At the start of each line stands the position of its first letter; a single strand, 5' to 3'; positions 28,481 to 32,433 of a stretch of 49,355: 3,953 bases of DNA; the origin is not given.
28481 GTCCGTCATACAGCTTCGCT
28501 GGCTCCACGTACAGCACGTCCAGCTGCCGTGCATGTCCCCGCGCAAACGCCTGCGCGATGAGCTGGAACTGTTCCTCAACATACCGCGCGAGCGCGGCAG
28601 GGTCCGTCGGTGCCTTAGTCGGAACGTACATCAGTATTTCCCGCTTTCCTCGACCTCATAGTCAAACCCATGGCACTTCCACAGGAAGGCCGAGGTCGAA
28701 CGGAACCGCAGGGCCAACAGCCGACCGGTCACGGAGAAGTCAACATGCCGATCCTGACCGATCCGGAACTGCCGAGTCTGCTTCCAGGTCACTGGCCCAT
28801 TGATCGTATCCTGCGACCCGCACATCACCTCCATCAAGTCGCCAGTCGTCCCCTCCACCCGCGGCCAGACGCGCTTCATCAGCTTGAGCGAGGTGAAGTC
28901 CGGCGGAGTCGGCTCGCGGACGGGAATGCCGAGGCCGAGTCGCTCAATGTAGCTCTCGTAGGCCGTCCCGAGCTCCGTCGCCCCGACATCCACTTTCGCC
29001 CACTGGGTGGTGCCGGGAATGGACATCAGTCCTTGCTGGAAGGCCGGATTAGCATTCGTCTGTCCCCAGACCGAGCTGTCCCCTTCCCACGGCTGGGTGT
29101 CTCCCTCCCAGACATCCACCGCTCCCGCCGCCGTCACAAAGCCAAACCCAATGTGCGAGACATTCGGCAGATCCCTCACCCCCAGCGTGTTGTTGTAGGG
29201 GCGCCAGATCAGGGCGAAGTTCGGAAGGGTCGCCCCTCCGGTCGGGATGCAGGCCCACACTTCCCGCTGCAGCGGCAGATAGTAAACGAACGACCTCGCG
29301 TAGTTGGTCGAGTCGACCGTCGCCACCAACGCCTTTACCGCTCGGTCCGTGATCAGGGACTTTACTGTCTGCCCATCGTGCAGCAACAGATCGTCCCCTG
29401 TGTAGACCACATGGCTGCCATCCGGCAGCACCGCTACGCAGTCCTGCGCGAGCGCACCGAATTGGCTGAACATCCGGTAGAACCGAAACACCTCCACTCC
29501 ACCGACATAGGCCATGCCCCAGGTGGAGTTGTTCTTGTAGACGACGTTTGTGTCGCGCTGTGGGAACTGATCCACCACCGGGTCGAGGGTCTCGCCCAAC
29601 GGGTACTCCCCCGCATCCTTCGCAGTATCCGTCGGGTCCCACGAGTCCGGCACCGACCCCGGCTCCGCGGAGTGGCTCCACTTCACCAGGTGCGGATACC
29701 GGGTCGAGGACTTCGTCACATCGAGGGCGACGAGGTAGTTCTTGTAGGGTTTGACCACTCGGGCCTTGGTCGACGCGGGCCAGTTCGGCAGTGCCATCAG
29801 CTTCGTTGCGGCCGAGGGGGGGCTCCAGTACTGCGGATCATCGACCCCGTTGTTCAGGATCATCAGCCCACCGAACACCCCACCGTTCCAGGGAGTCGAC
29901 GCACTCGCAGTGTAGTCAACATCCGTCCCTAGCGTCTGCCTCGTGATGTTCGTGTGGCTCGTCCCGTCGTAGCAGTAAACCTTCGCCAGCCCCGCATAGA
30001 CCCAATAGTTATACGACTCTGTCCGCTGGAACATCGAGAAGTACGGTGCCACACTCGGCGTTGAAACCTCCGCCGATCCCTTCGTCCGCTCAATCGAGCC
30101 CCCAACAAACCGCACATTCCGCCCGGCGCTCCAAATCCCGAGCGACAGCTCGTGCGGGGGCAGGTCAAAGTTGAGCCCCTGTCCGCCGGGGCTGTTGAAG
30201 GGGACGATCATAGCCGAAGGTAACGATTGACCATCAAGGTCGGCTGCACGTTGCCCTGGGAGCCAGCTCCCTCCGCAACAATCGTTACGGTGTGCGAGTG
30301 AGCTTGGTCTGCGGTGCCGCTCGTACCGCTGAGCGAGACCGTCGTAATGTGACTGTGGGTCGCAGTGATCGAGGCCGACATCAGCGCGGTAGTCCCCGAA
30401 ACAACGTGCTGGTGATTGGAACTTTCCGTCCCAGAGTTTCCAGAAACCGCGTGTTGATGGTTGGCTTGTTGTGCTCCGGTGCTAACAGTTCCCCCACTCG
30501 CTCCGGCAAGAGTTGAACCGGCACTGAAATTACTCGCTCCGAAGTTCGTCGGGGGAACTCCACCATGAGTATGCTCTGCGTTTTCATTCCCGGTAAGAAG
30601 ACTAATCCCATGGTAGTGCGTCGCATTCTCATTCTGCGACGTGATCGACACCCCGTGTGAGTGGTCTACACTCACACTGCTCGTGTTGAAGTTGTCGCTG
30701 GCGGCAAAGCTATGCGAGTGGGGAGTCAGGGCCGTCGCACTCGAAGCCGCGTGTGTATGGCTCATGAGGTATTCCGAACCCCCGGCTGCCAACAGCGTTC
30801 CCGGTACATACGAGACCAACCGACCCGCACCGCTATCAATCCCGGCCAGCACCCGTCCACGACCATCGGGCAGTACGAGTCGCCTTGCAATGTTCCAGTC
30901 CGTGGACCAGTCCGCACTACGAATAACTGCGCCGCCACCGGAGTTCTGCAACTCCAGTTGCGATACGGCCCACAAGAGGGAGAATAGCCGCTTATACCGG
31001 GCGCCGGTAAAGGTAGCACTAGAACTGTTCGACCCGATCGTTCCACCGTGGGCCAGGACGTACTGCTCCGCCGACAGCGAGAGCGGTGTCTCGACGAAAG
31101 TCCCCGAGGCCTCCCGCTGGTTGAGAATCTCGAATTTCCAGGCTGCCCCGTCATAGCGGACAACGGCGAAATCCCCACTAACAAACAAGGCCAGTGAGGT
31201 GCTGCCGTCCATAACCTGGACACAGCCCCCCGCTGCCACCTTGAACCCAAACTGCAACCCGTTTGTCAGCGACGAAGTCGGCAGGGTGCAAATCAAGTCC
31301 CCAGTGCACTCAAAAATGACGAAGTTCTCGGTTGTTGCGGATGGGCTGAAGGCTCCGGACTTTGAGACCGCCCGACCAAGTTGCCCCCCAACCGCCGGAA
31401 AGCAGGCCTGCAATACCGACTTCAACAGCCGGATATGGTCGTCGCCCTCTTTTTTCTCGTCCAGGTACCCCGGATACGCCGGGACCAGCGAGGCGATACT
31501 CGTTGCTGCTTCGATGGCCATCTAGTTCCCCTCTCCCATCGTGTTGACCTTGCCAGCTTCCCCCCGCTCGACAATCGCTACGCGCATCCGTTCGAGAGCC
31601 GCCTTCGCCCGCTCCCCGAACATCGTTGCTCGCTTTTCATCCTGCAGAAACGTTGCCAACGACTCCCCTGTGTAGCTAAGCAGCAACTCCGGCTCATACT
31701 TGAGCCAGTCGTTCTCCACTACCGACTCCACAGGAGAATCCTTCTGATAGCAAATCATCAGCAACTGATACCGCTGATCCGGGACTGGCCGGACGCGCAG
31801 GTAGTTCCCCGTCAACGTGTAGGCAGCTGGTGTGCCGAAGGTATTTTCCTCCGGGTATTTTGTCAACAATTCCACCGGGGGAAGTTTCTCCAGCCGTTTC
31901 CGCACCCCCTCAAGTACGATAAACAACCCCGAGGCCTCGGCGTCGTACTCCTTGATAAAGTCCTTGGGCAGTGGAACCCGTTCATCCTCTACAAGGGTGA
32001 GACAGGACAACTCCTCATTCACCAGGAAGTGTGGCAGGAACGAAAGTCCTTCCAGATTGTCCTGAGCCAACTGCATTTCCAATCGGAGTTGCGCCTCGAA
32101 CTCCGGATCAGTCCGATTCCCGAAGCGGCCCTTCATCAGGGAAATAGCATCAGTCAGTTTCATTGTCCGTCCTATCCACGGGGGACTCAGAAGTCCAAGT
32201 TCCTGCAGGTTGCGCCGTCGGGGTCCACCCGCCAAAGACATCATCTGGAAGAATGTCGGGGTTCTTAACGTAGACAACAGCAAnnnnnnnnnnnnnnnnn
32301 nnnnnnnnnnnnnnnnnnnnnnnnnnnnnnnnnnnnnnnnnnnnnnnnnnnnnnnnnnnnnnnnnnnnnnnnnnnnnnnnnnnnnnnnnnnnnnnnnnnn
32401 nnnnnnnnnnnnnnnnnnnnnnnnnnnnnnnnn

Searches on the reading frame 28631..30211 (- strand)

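Call 9: search_protein_families(library=phrogs, proteins=[window:28631-30211:-], max_evalue=0.001)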
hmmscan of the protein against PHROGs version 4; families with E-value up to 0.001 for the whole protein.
window:28631-30211:- (526 aa): 2 families
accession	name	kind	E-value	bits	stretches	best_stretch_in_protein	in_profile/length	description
phrog_3287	-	head and packaging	8.3e-106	355.9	1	11-525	12-523/524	virion structural protein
phrog_14417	-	tail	1.5e-11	43.7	1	204-492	671-970/1005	tail fiber protein; host specificity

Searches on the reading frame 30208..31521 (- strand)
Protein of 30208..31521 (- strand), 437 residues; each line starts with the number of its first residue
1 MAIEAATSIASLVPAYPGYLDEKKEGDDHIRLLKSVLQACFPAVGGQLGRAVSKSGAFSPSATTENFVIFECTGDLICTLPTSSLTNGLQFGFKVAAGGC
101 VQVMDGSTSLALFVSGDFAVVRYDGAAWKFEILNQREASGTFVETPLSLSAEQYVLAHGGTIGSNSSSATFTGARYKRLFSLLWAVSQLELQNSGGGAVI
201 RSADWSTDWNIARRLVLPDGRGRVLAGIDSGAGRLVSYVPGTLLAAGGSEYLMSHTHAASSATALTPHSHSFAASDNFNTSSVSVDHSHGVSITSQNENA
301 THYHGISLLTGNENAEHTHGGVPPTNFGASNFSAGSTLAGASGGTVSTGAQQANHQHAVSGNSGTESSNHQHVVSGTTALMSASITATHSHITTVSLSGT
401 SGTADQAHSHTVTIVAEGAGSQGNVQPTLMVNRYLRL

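Call 9: search_protein_families(library=phrogs, proteins=[window:30208-31521:-], max_evalue=0.001)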
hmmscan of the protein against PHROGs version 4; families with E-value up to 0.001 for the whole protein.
window:30208-31521:- (437 aa): 1 family
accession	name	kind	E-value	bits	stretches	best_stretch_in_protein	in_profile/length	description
phrog_6465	-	tail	2.6e-06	28.3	1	1-44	1-44/281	tail protein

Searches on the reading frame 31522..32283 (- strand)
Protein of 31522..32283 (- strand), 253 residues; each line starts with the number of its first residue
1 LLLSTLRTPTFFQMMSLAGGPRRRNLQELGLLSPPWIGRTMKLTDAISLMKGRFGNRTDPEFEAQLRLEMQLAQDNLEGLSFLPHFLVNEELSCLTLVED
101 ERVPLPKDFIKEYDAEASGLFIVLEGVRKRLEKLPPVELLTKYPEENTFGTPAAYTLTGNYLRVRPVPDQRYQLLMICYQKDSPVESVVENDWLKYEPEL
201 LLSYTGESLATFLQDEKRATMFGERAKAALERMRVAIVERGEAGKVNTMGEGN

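Call 9: search_protein_families(library=phrogs, proteins=[window:31522-32283:-], max_evalue=0.001)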
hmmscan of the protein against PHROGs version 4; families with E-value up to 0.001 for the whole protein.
window:31522-32283:- (253 aa): 1 family
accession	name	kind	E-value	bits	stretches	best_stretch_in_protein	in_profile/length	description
phrog_2941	-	head and packaging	1.6e-12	48.5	1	89-234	47-188/208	virion structural protein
